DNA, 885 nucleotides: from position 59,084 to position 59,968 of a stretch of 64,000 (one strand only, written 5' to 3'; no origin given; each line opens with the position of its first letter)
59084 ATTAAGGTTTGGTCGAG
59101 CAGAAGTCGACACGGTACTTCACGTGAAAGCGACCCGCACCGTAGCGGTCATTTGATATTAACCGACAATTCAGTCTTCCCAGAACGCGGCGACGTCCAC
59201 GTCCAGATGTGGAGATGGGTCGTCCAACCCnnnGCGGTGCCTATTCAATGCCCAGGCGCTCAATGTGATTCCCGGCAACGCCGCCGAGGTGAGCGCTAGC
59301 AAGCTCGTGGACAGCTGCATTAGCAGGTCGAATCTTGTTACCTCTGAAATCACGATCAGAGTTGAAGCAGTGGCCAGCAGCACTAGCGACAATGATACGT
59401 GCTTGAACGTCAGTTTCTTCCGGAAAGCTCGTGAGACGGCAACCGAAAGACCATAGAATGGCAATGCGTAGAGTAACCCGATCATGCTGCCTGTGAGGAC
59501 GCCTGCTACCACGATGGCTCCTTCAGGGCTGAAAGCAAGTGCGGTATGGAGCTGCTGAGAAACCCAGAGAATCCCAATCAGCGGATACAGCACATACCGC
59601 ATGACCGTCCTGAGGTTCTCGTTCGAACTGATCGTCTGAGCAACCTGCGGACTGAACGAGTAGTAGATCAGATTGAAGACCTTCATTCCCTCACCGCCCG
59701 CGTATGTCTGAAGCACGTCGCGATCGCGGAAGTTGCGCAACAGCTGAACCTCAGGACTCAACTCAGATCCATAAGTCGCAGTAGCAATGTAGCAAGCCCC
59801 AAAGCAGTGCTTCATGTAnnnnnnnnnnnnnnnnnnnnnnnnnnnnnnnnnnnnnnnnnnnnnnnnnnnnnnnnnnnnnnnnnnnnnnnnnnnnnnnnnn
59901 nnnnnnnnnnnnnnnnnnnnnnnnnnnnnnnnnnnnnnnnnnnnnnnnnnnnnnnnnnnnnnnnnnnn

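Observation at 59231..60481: Membrane protein with three tandem Trp/Cys-rich repeats of about 40 aa and a conserved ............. module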

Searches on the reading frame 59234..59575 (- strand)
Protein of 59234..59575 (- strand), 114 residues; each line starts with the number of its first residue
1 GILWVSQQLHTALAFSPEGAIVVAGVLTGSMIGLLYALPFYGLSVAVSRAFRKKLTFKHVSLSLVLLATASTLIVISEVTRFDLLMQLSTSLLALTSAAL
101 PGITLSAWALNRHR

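Call 64: find_homologous_proteins(query=window:59234-59575:-, max_evalue=0.001)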
Query window:59234-59575:- (114 aa): 3 proteins with E <= 0.001 among 81 candidates.
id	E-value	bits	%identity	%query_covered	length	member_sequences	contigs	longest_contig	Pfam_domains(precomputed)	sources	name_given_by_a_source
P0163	6.0e-61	221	100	100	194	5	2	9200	-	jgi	-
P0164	1.4e-53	197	89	100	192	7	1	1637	-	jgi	jgi:hypothetical protein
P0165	5.4e-48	179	81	100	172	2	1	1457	-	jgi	jgi:hypothetical protein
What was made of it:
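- Tried and rejected: It is uninformative on whether the tail exists without the box (call 64).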

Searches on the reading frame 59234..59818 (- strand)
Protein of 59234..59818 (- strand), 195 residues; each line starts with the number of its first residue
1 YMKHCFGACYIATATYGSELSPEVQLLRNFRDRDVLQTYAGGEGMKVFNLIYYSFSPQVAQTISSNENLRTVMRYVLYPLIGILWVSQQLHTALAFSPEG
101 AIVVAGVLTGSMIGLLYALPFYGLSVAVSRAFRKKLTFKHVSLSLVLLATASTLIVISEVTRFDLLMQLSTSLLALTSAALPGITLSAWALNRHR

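Call 31: find_related_loci(query=A1, collection=genome_contigs, flank=6000)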
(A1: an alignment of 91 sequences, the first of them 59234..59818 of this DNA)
Query A1 (195 aa) in genome_contigs; peptide patterns used: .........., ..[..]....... (x = any residue, [..] = any of these).
599 stretches matched a pattern (row limit reached: there are more); 574 encode a relative of the query (tblastn E <= 1e-3); the best 80 are kept; 80 distinct loci.
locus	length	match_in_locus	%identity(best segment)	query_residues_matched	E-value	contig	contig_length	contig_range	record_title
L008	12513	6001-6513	45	9-180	2e-42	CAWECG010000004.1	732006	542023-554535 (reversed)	MAG: Candidatus Bathyarchaeota archaeon isolate MFD03726.bin.1.224 genome assembly, contig: contig_35660, whole genome s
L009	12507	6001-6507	46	7-176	8e-42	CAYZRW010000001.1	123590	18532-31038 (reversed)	MAG TPA_asm: uncultured Candidatus Bathyarchaeia archaeon isolate SRP098346_co1_347 genome assembly, contig: NODE_14_len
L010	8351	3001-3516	47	9-181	6e-41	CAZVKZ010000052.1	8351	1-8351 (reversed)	MAG TPA_asm: uncultured Candidatus Bathyarchaeia archaeon isolate binchicken_co10_289 genome assembly, contig: NODE_7380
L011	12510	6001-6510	45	9-181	9e-40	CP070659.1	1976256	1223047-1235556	MAG: Candidatus Bathyarchaeota archaeon isolate bin796 chromosome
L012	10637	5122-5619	44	8-176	1e-38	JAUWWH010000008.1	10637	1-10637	MAG: Candidatus Bathyarchaeota archaeon isolate CSMAG_2653 CSMAG_2653_k127_2808523_length_10637_cov_185.9931, whole geno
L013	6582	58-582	44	9-191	3e-38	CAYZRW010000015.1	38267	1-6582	MAG TPA_asm: uncultured Candidatus Bathyarchaeia archaeon isolate SRP098346_co1_347 genome assembly, contig: NODE_626_le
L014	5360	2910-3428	41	3-178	2e-38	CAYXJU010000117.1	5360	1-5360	MAG TPA_asm: uncultured Candidatus Bathyarchaeia archaeon isolate SRP098346_co1_293 genome assembly, contig: NODE_22763_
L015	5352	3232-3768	43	8-185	5e-38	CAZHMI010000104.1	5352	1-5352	MAG TPA_asm: uncultured Candidatus Bathyarchaeia archaeon isolate binchicken_co274_450 genome assembly, contig: NODE_361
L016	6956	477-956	47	9-167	3e-37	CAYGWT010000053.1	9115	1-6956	MAG TPA_asm: uncultured Candidatus Bathyarchaeia archaeon isolate ERP119294_co2_100 genome assembly, contig: k141_977262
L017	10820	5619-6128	46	8-176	1e-36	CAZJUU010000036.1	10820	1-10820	MAG TPA_asm: uncultured Candidatus Bathyarchaeia archaeon isolate binchicken_co124_324 genome assembly, contig: NODE_419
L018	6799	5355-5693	55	9-121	6e-37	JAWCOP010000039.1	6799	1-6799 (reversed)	MAG: Candidatus Bathyarchaeia archaeon isolate JZ-2_201808_bins_108 JZ-2_201808_bins_108_scaffold_39, whole genome shotg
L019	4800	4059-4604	42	7-187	8e-37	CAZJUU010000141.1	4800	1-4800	MAG TPA_asm: uncultured Candidatus Bathyarchaeia archaeon isolate binchicken_co124_324 genome assembly, contig: NODE_196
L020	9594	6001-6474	47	9-167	3e-36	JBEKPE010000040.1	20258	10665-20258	MAG: Candidatus Bathyarchaeia archaeon isolate SPRUCE 457 SPRUCE_457_40, whole genome shotgun sequence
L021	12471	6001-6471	49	8-167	3e-36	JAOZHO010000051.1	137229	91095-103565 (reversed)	MAG: Candidatus Bathyarchaeota archaeon isolate QDN_3 k147_1199737, whole genome shotgun sequence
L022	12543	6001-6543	45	9-194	7e-36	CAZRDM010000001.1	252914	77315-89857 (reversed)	MAG TPA_asm: uncultured Candidatus Bathyarchaeia archaeon isolate SRP231805_co3_316 genome assembly, contig: NODE_1_leng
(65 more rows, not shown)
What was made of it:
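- The best 80 are all Thermoproteota, with several copies per assembly (call 31).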

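Call 32: predict_structure(alignment_id=A1)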
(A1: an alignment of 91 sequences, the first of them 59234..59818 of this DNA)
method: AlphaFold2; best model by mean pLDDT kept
length: 195 residues; sequences in the alignment: 91
mean_pLDDT: 91.4   pTM: 0.82
mean pLDDT of the five models: 91.4, 91.1, 90.3, 90.3, 88.1
residues with pLDDT >= 90: 146; 70-90: 41; 50-70: 5; < 50: 3
segments of 3 or more residues with pLDDT < 50: 1-3
pLDDT, mean of each block of 10 residues (from residue 1): 58 89 93 96 95 92 96 95 96 97 97 90 81 88 96 98 98 96 90 84
secondary structure, 60 per line:
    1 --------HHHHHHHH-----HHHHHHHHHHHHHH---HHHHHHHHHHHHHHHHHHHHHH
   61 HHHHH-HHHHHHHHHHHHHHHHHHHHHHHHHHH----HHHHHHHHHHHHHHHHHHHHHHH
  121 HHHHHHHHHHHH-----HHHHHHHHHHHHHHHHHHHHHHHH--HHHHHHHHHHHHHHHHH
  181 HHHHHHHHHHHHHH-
elements in order: H9-16 H22-35 H39-65 H67-93 H98-132 H138-161 H164-194
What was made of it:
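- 59234..59575 (-): Hydrophobic tail, aa 303-416. It holds the end of helix 4 and three TM helices at aa 319-353, 359-382 and 385-415. There is a K/R cluster at aa 350-361 and a basic C-terminus. AlphaFold models aa 222-416 as one domain with pLDDT 91.4 and pTM 0.82 (call 32).
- The AlphaFold model of aa 222-416 has pLDDT 91.4 and pTM 0.82 and is all-helical, with seven helices (call 32).
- Tried and rejected: An intein/Hint-like reading of the Cys-Phe junction was considered and dropped, because the region is confidently helical (call 32).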

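Call 47: search_protein_families(library=ncbifam, alignment_id=A1, max_evalue=0.001)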
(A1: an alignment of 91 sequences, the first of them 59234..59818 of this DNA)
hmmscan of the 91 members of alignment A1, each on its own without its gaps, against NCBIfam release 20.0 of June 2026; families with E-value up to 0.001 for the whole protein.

A. member 1, window:59234-59818:- (195 aa): 1 family
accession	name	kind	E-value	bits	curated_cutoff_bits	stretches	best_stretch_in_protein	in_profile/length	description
NF041770.1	CFI_box_CTERM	domain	3.7e-22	77.9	40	1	9-81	1-69/69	CFI-box-CTERM domain-containing protein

B. families by the number of members that match (of 91 scanned): 39 families (the first 25 are shown)
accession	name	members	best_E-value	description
NF041770.1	CFI_box_CTERM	91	1.2e-24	CFI-box-CTERM domain-containing protein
NF058595.1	invert_tail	10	1.4e-08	lipo-invert putative C-terminal anchoring domain-containing protein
TIGR03300.1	assembly_YfgL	1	8.4e-54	outer membrane protein assembly factor BamB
NF053615.1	SerThrKinAfsKStmc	1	6.1e-49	protein serine/threonine kinase AfsK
NF008351.0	PRK11138.1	1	5.2e-47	outer membrane protein assembly factor BamB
TIGR03075.1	PQQ_enz_alc_DH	1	2.5e-34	PQQ-dependent dehydrogenase, methanol/ethanol family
NF000022.1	stregra_B_VgbA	1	8.6e-32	streptogramin B lyase Vgb(A)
NF000096.1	stregra_B_VgbB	1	5.7e-31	streptogramin B lyase Vgb(B)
TIGR04528.1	acido_non_PQQ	1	2e-24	acido-empty-quinoprotein group A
NF041198.1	UshA_like_PCGU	1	2e-20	UshA-like (seleno)protein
TIGR03074.1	PQQ_membr_DH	1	2.1e-14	membrane-bound PQQ-dependent dehydrogenase, glucose/quinate/shikimate family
TIGR03866.1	PQQ_ABC_repeats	1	1.4e-13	PQQ-dependent catabolism-associated beta-propeller protein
NF038112.1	myxo_dep_M36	1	7.5e-13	myxosortase-dependent M36 family metallopeptidase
NF047494.1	Lepto_SBBP_lipo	1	1.4e-12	SBBP repeat beta-propeller lipoprotein, LipL53 family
TIGR00864.1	PCC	1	6.1e-12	polycystin cation channel protein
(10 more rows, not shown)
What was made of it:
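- All 91 aligned relatives hit the same model (call 47).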

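Call 78: search_solved_structures(query=A1, max_evalue=1)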
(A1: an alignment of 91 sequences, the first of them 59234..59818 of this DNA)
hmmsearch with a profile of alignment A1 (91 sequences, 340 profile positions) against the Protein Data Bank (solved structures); distinct sequences matched with E-value up to 1: 1.
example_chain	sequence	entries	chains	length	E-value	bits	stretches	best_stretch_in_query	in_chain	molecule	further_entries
6ith_A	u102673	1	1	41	0.69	12.4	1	237-269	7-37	Syndecan-2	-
